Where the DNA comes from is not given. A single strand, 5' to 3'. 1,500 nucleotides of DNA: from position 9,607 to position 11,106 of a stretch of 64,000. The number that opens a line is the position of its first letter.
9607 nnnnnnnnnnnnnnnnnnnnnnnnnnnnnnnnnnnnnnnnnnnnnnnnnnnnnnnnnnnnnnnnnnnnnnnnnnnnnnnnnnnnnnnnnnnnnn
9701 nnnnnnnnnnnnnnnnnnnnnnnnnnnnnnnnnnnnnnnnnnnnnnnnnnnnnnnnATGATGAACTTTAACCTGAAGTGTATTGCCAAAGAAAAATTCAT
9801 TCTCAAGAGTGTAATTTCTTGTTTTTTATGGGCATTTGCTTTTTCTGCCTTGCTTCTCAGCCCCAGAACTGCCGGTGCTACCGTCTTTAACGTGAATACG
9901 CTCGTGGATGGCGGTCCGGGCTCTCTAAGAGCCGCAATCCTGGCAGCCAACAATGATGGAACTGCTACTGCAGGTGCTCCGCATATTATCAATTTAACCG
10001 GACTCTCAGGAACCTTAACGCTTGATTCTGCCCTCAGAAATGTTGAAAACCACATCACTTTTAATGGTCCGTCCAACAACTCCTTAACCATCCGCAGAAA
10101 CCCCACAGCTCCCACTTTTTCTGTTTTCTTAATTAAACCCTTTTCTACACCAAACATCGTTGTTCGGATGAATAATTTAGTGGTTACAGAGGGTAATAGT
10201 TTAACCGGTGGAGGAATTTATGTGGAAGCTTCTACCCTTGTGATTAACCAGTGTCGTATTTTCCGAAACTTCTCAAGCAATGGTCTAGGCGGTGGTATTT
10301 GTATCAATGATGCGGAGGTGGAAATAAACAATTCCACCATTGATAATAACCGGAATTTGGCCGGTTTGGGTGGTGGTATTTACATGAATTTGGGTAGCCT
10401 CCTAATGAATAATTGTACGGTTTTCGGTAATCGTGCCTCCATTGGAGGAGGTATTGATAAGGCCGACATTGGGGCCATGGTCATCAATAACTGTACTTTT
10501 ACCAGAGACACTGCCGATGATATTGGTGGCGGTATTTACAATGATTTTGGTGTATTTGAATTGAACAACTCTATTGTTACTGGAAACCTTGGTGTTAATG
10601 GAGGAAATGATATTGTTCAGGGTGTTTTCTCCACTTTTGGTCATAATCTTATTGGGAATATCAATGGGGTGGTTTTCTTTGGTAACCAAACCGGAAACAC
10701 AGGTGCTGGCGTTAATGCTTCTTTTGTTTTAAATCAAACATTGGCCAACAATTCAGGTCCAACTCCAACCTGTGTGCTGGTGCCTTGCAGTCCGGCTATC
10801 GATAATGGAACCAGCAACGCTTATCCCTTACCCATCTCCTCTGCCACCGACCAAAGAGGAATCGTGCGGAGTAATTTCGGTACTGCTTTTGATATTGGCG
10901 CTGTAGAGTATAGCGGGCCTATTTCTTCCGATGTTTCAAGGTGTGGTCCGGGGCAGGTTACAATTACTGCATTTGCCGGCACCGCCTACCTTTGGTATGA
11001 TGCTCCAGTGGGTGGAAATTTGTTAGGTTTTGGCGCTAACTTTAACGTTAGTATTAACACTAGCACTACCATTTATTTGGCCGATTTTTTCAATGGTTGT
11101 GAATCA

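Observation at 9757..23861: Adhesin, PorP/SprF and OmpA-like triad built around an 11.2-kb type-B T9SS cargo gene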

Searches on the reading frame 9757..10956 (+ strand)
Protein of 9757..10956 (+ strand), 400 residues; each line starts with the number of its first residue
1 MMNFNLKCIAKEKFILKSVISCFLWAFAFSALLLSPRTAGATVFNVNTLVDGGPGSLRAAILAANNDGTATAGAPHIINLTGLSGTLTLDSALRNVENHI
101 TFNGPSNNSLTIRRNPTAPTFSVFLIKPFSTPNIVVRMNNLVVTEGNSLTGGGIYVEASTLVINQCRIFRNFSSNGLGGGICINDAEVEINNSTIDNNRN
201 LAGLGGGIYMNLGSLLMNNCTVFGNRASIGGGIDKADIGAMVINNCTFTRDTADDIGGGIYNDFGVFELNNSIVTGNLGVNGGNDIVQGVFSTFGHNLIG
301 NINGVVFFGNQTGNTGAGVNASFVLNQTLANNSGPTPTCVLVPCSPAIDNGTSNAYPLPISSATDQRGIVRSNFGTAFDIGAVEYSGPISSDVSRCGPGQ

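Call 8: search_protein_families(library=pfam, proteins=[window:9757-10956:+], max_evalue=10)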
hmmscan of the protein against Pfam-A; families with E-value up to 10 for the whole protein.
window:9757-10956:+ (400 aa): 1 family
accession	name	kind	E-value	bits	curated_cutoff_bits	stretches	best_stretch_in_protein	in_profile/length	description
PF16318.11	DUF4957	-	8.8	6.6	30.8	2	177-252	71-138/142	Domain of unknown function (DUF4957)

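Call 19: search_protein_families(library=pfam, proteins=[window:9877-10920:+], max_evalue=10)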
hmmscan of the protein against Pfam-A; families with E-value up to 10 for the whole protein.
window:9877-10920:+ (348 aa): 1 family
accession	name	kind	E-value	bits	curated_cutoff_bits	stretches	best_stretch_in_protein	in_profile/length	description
PF16318.11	DUF4957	-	6.4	7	30.8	1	137-212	71-138/142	Domain of unknown function (DUF4957)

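Call 32: search_solved_structures(query=window:9877-10920:+, max_evalue=1)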
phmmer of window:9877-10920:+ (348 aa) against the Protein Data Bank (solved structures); distinct sequences matched with E-value up to 1: 1.
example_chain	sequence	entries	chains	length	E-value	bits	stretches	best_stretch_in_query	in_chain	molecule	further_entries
5htf_A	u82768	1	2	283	0.51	13.1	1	208-292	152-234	Foldase protein PrsA 1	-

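Call 35: find_homologous_proteins(query=window:9877-10920:+, max_evalue=0.001)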
Query window:9877-10920:+ (348 aa): 848 proteins with E <= 0.001 among 8000 candidates; the best 120 are listed.
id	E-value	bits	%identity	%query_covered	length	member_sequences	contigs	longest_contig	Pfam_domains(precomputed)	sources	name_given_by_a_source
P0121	2.9e-28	118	32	95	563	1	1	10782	PF13229.13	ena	-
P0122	1.5e-27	115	33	72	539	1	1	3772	-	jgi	jgi:hypothetical protein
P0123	2.4e-27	115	33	96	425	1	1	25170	-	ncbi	-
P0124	5.0e-27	113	33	63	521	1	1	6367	PF02415.24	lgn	-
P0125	5.2e-27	113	35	53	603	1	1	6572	PF13229.13,PF02415.24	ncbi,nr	ncbi:MAG: choice-of-anchor Q domain-containing protein [Rhizonema sp. PD38]|nr:choice-of-anchor Q do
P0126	8.7e-26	109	34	69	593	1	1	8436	PF02415.24,PF14252.12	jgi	jgi:hypothetical protein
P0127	1.8e-25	108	33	85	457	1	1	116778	-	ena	-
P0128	8.0e-25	106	34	100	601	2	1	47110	PF13229.13,PF03160.21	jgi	jgi:hypothetical protein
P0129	9.7e-25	106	36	73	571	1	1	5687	PF02415.24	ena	-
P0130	6.1e-24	103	33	91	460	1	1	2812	-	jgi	jgi:CSLREA domain-containing protein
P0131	8.8e-24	103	35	74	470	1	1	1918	PF13229.13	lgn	-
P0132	9.9e-24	103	30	100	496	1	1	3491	PF02415.24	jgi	-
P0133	2.1e-23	102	34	87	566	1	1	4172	-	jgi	jgi:hypothetical protein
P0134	3.3e-23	101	31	59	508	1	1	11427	PF02415.24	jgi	jgi:hypothetical protein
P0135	3.5e-23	101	27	86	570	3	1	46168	-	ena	-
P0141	3.9e-21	94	29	97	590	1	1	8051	PF13229.13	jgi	jgi:hypothetical protein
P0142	4.4e-21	94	30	97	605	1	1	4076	PF13229.13,PF02415.24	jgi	jgi:hypothetical protein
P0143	5.5e-21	94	34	72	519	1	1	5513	PF13229.13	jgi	jgi:predicted outer membrane repeat protein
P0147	6.5e-21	93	32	59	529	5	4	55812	PF13229.13,PF02415.24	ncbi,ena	-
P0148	8.0e-21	93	37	96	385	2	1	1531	PF13229.13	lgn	-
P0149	8.4e-21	93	37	67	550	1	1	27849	PF02415.24,PF18911.7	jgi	jgi:parallel beta-helix repeat protein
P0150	1.0e-20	93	29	99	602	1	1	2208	PF13205.13,PF02415.24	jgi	jgi:predicted outer membrane repeat protein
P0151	1.1e-20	93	35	98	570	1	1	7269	PF13229.13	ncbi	-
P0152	1.6e-20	92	33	72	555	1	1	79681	PF02415.24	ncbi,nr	ncbi:MAG TPA: choice-of-anchor Q domain-containing protein [Dehalococcoidia bacterium]|nr:choice-of-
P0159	3.7e-20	91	33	62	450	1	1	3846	PF02415.24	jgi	jgi:hypothetical protein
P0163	8.0e-20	90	38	57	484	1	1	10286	PF13229.13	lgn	-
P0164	1.1e-19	89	36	57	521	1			PF02415.24,PF18676.7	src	-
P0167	1.4e-19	89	31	99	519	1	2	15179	PF13205.13,PF02415.24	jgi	jgi:hypothetical protein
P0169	1.8e-19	89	30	58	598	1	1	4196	PF13229.13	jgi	jgi:hypothetical protein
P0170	2.2e-19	88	33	68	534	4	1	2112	PF13229.13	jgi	-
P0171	3.2e-19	88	37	70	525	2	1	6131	PF02415.24,PF14252.12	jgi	jgi:hypothetical protein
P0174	5.9e-19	87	29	64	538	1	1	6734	PF02415.24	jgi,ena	-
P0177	7.4e-19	87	34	99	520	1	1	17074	PF13229.13,PF13205.13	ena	-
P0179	1.8e-18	85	28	98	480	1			PF13229.13,PF02415.24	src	-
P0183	2.9e-18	85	38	59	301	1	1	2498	PF02415.24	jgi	jgi:hypothetical protein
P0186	4.2e-18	84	36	57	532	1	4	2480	PF13229.13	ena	-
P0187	4.4e-18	84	35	68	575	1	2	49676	PF13229.13,PF02415.24,PF13620.13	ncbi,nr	ncbi:MAG: hypothetical protein M3209_14100 [Acidobacteriota bacterium]|nr:hypothetical protein [Acid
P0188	4.7e-18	84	33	75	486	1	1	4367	PF02415.24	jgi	jgi:predicted outer membrane repeat protein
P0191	9.1e-18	83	38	68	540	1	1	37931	PF02415.24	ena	-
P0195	1.8e-17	82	34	67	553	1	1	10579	PF02415.24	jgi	jgi:predicted outer membrane repeat protein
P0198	1.9e-17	82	32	99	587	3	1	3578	PF02415.24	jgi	jgi:hypothetical protein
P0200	2.3e-17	82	34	72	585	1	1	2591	PF13229.13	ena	-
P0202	3.5e-17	81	31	99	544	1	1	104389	PF13229.13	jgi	jgi:Right handed beta helix region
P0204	4.3e-17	81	36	50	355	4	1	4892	PF13229.13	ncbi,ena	-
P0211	7.2e-17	80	37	71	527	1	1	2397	PF13229.13,PF02415.24,PF05048.20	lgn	-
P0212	7.2e-17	80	30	96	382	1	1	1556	PF13229.13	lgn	-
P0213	7.5e-17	80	30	75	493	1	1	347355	PF02415.24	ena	-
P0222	1.3e-16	79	34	91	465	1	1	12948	PF13229.13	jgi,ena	jgi:hypothetical protein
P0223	1.4e-16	79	34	68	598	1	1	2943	PF02415.24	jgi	jgi:predicted outer membrane repeat protein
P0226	1.7e-16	79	35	64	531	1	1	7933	PF13229.13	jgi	-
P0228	1.8e-16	79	39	47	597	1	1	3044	PF13229.13,PF02415.24,PF05048.20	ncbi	-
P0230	2.1e-16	79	31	99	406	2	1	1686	PF02415.24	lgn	-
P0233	3.2e-16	78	34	56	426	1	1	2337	PF13229.13,PF02415.24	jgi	jgi:CSLREA domain-containing protein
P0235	3.7e-16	78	29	99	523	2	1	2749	PF02415.24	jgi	jgi:hypothetical protein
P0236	3.9e-16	78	30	71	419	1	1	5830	PF02415.24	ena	-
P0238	4.0e-16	78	32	98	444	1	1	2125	PF13229.13,PF05048.20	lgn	-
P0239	4.2e-16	78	31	72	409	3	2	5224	PF02415.24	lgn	-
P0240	4.7e-16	77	34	59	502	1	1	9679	PF13229.13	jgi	-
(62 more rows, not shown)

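Call 71: predict_structure(alignment_id=A3)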
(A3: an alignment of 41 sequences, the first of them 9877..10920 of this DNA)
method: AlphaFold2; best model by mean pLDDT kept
length: 348 residues; sequences in the alignment: 41
mean_pLDDT: 90.1   pTM: 0.92
mean pLDDT of the five models: 90.1, 88.6, 86.9, 86.6, 86.1
residues with pLDDT >= 90: 246; 70-90: 73; 50-70: 27; < 50: 2
segments of 3 or more residues with pLDDT < 50: none
pLDDT, mean of each block of 10 residues (from residue 1): 97 98 89 87 98 96 95 98 94 93 97 96 98 93 97 98 95 96 96 94 95 93 90 92 74 87 73 71 91 92 92 63 80 74 78
secondary structure, 60 per line:
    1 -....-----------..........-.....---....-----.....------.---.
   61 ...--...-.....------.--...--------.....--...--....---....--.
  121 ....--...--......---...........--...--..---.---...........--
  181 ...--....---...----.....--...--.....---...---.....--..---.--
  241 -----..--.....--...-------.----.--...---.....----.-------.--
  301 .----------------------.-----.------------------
elements in order: E2-5 H17-26 H28-32 E36-39 E45-49 E60-63 E70-74 E84-86 E95-99 E102-104 E107-110 E114-117 E120-124 E127-129 E132-137 E141-151 E154-156 E168-178 E181-183 E186-189 E193-195 E200-204 E207-209 E212-216 E220-222 E226-230 E250-254 E257-259 E275-277 H281-284

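Call 74: fold_search(model_id=the predicted structure, library=pdb)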
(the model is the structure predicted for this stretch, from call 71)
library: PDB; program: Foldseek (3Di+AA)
matches with E <= 10: 220; with E <= 0.001: 4
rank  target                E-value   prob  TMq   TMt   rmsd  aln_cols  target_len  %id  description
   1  9cdu_A                1.1e-08  1.00  0.61  0.50   8.5       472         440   19  Crystal Structure of Rhombotarget A-peptide Complex (released 2025-07-02)
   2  9cdv_B                9.2e-08  1.00  0.64  0.53   7.9       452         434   19  Crystal Structure of Rhombotarget A (released 2025-07-02)
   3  9cdu_C                9.2e-08  1.00  0.60  0.51   8.5       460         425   18  Crystal Structure of Rhombotarget A-peptide Complex (released 2025-07-02)
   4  9cdv_A                3.4e-07  1.00  0.61  0.49   8.2       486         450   17  Crystal Structure of Rhombotarget A (released 2025-07-02)
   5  7dmk_A                1.8e-03  1.00  0.49  0.26   7.6       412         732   14  PL6 alginate lyase BcAlyPL6 (released 2021-10-06)
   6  1ru4                  2.3e-03  0.97  0.36  0.32  11.2       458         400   14  Crystal structure of pectate lyase Pel9A (released 2004-04-13)
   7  7v6i_A                2.7e-03  0.89  0.29  0.19  13.5       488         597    9  Crystal structure of lacto-N-biosidase BsaX from Bifidobacterium saguini, lacto-N-biose complex (released 2022-02-09)
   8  5gqc_A                5.7e-03  0.85  0.29  0.20  13.2       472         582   10  Crystal structure of lacto-N-biosidase LnbX from Bifidobacterium longum subsp. longum, ligand-free form (released 2017-04-19)
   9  7dmk_D                7.3e-03  1.00  0.45  0.24   8.5       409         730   12  PL6 alginate lyase BcAlyPL6 (released 2021-10-06)
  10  7dmk_B                8.0e-03  1.00  0.47  0.25   8.0       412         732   13  PL6 alginate lyase BcAlyPL6 (released 2021-10-06)
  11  7v6m_A                1.2e-02  0.57  0.28  0.20  12.5       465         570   12  Crystal structure of lacto-N-biosidase TnX from Tynzenella nexilis, lacto-N-biose complex (released 2022-02-09)
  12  6fi2_A                1.4e-02  0.99  0.34  0.32   8.8       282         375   14  VexL: A periplasmic depolymerase provides new insight into ABC transporter-dependent secretion of bacterial capsular p (released 2018-05-02)
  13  1ooc_A                2.0e-02  0.63  0.28  0.27  12.2       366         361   14  Mutations in the T1.5 loop of pectate lyase A (released 2004-03-16)
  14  7chu_A                4.0e-02  0.93  0.37  0.27  10.0       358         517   13  Geobacillus virus E2 - ORF18 (released 2021-04-14)
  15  5gqc_D                4.0e-02  0.54  0.29  0.20  13.0       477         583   11  Crystal structure of lacto-N-biosidase LnbX from Bifidobacterium longum subsp. longum, ligand-free form (released 2017-04-19)
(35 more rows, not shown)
